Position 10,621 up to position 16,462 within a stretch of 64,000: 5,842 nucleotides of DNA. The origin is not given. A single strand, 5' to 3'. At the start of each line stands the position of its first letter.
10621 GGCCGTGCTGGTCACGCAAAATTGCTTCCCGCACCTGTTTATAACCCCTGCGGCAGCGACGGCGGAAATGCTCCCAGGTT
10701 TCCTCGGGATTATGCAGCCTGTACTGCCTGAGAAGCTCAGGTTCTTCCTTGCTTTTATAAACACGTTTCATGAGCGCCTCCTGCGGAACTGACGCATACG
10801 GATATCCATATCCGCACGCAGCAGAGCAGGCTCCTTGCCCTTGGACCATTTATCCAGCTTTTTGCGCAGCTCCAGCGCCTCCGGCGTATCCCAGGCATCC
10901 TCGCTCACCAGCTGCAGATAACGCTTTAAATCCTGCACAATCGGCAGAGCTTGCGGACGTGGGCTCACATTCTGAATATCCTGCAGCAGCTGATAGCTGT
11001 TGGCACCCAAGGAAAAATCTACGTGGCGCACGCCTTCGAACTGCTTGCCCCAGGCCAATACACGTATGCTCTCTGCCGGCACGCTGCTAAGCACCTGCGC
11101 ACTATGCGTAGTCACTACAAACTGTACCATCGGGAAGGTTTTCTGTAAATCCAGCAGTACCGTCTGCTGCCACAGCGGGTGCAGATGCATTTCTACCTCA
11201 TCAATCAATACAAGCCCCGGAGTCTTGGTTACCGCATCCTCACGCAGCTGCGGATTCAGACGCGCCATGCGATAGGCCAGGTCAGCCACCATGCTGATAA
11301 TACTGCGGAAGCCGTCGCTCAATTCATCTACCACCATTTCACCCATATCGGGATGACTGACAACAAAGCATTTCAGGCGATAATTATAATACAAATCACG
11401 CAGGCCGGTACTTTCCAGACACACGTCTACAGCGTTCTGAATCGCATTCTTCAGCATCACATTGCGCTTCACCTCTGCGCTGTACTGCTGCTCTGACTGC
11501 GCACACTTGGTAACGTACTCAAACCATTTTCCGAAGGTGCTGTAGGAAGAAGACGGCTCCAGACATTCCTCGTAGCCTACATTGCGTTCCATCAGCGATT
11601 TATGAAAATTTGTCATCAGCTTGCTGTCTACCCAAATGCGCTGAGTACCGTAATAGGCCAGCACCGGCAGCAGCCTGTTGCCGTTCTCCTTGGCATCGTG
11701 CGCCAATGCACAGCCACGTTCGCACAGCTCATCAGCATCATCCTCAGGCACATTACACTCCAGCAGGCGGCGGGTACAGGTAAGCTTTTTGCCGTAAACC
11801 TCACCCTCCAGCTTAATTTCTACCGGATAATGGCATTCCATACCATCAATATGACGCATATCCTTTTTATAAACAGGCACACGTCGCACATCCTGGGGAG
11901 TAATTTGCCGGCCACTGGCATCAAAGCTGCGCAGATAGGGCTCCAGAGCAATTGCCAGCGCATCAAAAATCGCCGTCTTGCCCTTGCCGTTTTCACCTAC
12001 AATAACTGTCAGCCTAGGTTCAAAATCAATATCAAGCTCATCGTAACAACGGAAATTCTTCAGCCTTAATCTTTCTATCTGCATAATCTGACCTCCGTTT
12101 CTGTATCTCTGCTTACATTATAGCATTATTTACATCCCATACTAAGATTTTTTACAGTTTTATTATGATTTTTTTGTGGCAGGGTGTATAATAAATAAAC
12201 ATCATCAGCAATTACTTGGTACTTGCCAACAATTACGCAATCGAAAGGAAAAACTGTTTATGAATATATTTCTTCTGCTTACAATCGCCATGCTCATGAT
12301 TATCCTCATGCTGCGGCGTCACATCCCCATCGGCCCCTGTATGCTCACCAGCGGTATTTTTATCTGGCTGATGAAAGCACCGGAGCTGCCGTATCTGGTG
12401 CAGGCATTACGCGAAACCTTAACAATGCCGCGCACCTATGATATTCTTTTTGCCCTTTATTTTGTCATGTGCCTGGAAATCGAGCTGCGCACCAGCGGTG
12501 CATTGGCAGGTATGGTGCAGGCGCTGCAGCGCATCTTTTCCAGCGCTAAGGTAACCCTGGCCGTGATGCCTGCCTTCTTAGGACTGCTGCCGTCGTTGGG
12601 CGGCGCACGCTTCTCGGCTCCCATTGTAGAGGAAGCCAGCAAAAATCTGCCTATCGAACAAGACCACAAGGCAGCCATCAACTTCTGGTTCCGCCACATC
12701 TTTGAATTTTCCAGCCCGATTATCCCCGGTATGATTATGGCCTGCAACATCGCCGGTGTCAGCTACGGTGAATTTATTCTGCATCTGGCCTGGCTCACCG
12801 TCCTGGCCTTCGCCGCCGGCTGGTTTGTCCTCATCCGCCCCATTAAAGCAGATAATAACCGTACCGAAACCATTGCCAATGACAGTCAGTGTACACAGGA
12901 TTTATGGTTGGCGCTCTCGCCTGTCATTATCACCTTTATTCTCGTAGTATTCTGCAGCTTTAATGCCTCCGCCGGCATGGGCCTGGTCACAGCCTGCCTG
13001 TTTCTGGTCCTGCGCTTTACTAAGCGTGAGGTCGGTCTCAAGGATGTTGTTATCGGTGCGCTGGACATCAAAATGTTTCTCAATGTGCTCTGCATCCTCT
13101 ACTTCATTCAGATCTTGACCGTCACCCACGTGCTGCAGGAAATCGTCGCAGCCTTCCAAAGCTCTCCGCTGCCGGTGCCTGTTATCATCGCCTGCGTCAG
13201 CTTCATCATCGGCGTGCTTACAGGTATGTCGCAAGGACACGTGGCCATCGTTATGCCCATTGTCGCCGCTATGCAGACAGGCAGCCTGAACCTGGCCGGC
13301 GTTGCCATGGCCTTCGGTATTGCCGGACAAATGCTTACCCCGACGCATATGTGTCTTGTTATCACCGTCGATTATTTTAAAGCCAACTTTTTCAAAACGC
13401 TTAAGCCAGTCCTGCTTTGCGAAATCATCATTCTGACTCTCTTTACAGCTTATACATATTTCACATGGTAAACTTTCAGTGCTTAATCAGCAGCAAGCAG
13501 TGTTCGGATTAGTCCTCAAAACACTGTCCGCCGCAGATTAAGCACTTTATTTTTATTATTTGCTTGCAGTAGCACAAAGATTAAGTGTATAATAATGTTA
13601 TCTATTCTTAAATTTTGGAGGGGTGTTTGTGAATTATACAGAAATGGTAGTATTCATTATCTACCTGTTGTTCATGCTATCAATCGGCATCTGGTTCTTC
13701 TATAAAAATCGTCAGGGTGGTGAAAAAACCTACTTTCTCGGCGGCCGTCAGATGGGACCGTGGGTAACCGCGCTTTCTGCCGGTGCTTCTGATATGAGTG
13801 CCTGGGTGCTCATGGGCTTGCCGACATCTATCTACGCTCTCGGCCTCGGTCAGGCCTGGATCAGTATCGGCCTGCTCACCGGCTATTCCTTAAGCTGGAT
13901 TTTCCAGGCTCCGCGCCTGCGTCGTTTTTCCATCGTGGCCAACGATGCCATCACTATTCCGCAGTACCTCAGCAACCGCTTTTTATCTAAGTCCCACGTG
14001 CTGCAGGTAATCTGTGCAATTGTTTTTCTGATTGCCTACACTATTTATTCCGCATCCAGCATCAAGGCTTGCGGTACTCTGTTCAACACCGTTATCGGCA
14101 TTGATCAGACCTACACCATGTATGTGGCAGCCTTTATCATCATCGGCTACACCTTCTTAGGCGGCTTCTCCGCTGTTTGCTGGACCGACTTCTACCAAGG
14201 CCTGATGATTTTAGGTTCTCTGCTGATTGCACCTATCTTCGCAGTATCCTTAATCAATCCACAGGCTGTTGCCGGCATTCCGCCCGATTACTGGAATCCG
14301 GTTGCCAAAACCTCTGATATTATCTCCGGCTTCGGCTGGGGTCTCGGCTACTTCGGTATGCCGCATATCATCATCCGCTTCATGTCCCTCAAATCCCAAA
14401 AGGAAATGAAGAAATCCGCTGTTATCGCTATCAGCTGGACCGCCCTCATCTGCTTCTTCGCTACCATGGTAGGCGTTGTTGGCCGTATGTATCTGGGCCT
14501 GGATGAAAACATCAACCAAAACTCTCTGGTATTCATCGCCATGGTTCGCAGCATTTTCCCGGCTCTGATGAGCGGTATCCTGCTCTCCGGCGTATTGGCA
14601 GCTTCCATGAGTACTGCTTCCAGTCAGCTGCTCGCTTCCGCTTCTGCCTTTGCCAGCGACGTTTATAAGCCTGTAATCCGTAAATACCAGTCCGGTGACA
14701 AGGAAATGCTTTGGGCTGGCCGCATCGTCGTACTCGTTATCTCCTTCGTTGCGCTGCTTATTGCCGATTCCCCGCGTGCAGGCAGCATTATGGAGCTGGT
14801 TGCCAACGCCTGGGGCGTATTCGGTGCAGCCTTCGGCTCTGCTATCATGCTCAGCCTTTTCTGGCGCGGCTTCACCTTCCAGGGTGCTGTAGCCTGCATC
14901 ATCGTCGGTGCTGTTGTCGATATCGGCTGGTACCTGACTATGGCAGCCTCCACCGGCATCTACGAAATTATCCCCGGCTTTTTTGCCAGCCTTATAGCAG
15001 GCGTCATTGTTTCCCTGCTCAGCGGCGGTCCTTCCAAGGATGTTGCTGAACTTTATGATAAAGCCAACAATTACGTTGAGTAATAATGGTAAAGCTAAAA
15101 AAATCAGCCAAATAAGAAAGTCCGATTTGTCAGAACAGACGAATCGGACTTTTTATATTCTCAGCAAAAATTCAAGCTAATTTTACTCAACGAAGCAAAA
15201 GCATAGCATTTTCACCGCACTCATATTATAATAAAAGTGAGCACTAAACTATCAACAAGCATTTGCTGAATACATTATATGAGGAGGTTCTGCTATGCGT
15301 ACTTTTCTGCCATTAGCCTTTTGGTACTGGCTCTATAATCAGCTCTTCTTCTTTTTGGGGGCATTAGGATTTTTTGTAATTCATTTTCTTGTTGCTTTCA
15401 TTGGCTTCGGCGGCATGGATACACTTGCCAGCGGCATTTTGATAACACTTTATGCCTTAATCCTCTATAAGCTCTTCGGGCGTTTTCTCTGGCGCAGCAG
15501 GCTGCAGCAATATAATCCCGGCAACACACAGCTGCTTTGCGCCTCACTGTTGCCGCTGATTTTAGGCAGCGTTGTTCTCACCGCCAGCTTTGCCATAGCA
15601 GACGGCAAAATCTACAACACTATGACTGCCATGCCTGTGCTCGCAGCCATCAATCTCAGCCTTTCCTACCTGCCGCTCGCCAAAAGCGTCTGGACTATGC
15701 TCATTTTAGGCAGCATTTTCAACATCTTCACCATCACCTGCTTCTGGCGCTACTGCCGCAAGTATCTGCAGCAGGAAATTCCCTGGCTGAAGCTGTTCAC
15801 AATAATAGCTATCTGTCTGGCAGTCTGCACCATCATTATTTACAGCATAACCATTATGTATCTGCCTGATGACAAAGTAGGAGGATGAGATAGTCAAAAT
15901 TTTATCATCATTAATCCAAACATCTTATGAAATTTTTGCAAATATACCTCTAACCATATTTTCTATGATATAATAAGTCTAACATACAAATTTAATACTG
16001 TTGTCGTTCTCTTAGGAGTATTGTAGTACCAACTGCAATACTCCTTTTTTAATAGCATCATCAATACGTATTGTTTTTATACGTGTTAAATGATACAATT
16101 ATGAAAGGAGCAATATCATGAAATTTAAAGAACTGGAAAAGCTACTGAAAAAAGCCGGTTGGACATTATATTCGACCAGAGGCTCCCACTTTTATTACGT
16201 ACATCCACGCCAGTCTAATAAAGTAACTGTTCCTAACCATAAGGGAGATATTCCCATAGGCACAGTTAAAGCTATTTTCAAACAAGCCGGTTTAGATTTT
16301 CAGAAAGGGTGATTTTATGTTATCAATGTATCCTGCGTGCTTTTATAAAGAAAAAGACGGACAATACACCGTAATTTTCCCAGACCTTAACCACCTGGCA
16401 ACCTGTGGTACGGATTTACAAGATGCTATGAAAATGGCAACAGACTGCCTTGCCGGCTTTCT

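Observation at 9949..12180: Translationally coupled AAA_21 ATPase + HNH nuclease operon: a Septu-like (PtuA/PtuB) anti-phage candidate inserted between core sugar-nucleotide genes and a permease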

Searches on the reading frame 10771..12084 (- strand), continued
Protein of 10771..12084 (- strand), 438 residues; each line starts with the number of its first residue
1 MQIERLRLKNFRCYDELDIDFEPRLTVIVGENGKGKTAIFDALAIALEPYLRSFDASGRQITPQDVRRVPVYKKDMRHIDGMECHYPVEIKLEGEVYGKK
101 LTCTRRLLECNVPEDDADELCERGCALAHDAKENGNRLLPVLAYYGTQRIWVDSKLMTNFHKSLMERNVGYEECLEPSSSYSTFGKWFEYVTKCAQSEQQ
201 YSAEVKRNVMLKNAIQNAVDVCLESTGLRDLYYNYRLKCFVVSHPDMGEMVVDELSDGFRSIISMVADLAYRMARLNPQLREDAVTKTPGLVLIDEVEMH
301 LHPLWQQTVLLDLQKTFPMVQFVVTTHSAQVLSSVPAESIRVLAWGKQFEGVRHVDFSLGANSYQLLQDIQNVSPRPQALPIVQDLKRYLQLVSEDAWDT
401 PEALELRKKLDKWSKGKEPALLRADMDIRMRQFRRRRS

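Call 40: find_encoding_contigs(protein=P0242, flank=8000, max_places=2)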
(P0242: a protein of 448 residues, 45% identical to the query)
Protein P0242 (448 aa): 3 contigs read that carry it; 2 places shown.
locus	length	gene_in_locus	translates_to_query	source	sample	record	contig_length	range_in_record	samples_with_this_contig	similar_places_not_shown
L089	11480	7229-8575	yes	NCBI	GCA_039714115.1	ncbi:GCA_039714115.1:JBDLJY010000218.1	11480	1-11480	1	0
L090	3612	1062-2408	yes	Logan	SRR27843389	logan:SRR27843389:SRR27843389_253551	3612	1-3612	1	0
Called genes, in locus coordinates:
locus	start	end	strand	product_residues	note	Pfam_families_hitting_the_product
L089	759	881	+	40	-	-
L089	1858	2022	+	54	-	-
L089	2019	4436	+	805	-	PF04932:Wzy_C, PF13424:TPR_12, PF13432:TPR_16, PF25064:ARM_TT21_5th, PF13424:TPR_12, PF14559:TPR_19, PF00515:TPR_1, PF07719:TPR_2, +18 more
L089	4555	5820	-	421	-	-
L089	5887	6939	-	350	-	PF21189:PHA02142, PF09414:RNA_ligase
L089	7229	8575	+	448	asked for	PF02463:SMC_N, PF11398:DUF2813 (faint), PF13175:AAA_15, PF13476:AAA_23, PF13555:AAA_29 (faint), PF13304:AAA_21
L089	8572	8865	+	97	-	-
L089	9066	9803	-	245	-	PF02661:Fic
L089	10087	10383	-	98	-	-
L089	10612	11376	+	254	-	PF03740:PdxJ, PF05853:BKACE (faint)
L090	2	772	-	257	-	?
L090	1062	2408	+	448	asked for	PF02463:SMC_N, PF11398:DUF2813 (faint), PF13175:AAA_15, PF13476:AAA_23, PF13555:AAA_29 (faint), PF13304:AAA_21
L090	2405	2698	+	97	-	-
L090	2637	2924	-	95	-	-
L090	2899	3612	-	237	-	?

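Call 42: find_encoding_contigs(protein=P0243, flank=8000, max_places=2)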
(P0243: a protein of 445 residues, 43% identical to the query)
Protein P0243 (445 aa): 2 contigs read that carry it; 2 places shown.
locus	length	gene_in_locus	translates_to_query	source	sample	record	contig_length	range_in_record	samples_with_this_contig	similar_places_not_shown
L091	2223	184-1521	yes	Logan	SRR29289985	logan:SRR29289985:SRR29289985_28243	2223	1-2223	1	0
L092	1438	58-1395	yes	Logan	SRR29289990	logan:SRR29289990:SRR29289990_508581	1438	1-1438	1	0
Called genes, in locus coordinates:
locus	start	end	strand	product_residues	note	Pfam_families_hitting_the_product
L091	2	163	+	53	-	?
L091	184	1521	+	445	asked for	PF02463:SMC_N, PF11398:DUF2813 (faint), PF13175:AAA_15, PF13476:AAA_23, PF13175:AAA_15, PF13304:AAA_21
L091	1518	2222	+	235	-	?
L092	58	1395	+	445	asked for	PF02463:SMC_N, PF11398:DUF2813 (faint), PF13175:AAA_15, PF13476:AAA_23, PF13175:AAA_15, PF13304:AAA_21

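Call 43: find_encoding_contigs(protein=P0245, flank=8000, max_places=2)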
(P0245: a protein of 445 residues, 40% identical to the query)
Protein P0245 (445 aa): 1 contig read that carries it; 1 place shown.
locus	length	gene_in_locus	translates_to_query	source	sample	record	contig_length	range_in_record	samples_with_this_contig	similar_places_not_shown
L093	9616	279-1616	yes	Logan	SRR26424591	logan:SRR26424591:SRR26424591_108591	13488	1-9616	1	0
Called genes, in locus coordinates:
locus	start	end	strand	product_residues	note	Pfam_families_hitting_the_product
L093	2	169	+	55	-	?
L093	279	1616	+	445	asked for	PF02463:SMC_N, PF11398:DUF2813 (faint), PF13175:AAA_15, PF13476:AAA_23, PF02463:SMC_N (weak), PF13175:AAA_15, PF13304:AAA_21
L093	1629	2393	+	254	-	-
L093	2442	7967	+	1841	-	PF00270:DEAD, PF00271:Helicase_C, PF09369:MZB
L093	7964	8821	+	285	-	-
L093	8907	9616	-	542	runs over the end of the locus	PF13449:Phytase-like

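Call 45: find_related_loci(query=window:10771-12084:-, collection=viral_contigs, flank=5000)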
Query window:10771-12084:- (438 aa) in viral_contigs; peptide patterns used: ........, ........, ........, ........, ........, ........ (x = any residue, [..] = any of these).
12 stretches matched a pattern; 1 encode a relative of the query (tblastn E <= 1e-3); 1 distinct loci.
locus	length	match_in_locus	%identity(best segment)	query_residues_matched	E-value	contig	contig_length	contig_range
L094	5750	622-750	37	6-47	2e-5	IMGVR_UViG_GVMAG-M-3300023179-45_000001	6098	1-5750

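Call 53: list_cluster_members(proteins=[window:10771-12084:-, window:9995-10771:-])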
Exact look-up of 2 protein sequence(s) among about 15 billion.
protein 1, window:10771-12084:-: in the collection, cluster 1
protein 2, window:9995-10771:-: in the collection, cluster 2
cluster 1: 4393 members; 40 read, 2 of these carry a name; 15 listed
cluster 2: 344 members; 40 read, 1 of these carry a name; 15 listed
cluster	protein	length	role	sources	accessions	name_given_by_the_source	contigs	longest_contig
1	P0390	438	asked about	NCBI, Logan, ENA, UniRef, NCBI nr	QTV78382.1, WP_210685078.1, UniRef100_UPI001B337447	AAA family ATPase [Phascolarctobacterium sp. Marseille-Q4147] | AAA family ATPase n=1 Tax=Phascolarctobacterium TaxID=33024 RepID=UPI001B337447 | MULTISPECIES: AAA family ATPase [Phascolarctobacterium]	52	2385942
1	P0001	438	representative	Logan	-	-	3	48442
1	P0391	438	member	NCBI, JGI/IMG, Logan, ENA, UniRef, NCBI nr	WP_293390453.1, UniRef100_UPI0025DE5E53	AAA family ATPase [Phascolarctobacterium sp.] | predicted ATP-binding protein involved in virulence | AAA family ATPase n=1 Tax=Phascolarctobacterium sp. TaxID=2049039 RepID=UPI0025DE5E53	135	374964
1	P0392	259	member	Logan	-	-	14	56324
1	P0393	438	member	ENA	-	-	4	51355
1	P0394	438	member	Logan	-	-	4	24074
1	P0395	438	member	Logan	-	-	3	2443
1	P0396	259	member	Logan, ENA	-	-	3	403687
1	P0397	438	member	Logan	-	-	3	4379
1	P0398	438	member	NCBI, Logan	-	-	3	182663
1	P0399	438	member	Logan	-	-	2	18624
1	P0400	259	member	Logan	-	-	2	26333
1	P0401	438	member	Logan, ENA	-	-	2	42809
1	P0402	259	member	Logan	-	-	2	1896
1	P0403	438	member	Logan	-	-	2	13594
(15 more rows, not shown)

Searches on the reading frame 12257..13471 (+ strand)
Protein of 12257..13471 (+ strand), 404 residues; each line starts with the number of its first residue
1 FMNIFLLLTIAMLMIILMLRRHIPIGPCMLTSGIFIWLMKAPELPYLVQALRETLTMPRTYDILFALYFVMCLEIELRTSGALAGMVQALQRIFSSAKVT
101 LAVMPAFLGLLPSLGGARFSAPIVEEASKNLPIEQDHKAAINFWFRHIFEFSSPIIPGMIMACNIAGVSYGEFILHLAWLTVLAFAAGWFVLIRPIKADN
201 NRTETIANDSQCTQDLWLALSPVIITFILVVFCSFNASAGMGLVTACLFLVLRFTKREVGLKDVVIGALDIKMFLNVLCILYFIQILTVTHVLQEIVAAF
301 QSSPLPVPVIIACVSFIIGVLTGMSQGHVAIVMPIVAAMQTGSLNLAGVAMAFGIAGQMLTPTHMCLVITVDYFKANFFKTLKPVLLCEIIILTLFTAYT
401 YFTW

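Call 13: search_protein_families(library=pfam, proteins=[window:12257-13471:+], max_evalue=0.001)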
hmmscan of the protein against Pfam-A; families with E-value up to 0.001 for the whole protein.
window:12257-13471:+ (404 aa): 1 family
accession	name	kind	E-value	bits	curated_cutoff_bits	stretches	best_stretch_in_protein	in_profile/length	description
PF04165.18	DUF401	-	6.4e-38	131.6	24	1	12-395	10-385/393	Protein of unknown function (DUF401)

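Call 44: find_encoding_contigs(protein=window:12257-13471:+, flank=4000, max_places=10)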
Protein window:12257-13471:+ (404 aa): no gene with exactly this product is on record in the collection.

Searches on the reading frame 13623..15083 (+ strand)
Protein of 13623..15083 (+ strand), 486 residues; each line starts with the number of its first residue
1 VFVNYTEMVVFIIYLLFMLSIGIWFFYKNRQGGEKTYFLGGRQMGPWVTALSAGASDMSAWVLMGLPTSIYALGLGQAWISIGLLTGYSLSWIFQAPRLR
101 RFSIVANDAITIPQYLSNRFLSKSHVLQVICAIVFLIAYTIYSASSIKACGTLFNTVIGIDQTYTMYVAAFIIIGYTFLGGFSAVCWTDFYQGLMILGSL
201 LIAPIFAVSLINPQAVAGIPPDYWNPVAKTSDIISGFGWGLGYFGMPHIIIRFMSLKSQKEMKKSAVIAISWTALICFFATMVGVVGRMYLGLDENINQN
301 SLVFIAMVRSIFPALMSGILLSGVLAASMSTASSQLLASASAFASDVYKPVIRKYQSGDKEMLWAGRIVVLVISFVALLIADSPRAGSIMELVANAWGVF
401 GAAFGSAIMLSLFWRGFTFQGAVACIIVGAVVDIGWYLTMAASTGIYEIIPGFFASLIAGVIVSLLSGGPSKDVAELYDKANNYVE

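Call 13: search_protein_families(library=pfam, proteins=[window:13623-15083:+], max_evalue=0.001)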
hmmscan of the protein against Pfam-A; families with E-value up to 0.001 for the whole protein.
window:13623-15083:+ (486 aa): 1 family
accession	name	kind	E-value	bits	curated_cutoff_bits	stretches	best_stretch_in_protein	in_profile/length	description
PF00474.23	SSF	-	4.4e-80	270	22.8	1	37-429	1-406/406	Sodium:solute symporter family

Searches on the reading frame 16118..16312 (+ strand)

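Call 13: search_protein_families(library=pfam, proteins=[window:16118-16312:+], max_evalue=0.001)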
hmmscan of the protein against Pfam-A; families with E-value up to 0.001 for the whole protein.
window:16118-16312:+ (64 aa): 1 family
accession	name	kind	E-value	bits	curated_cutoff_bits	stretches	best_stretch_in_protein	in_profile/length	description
PF07927.17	HicA_toxin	-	1.3e-21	76.9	27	1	3-59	1-58/58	HicA toxin of bacterial toxin-antitoxin,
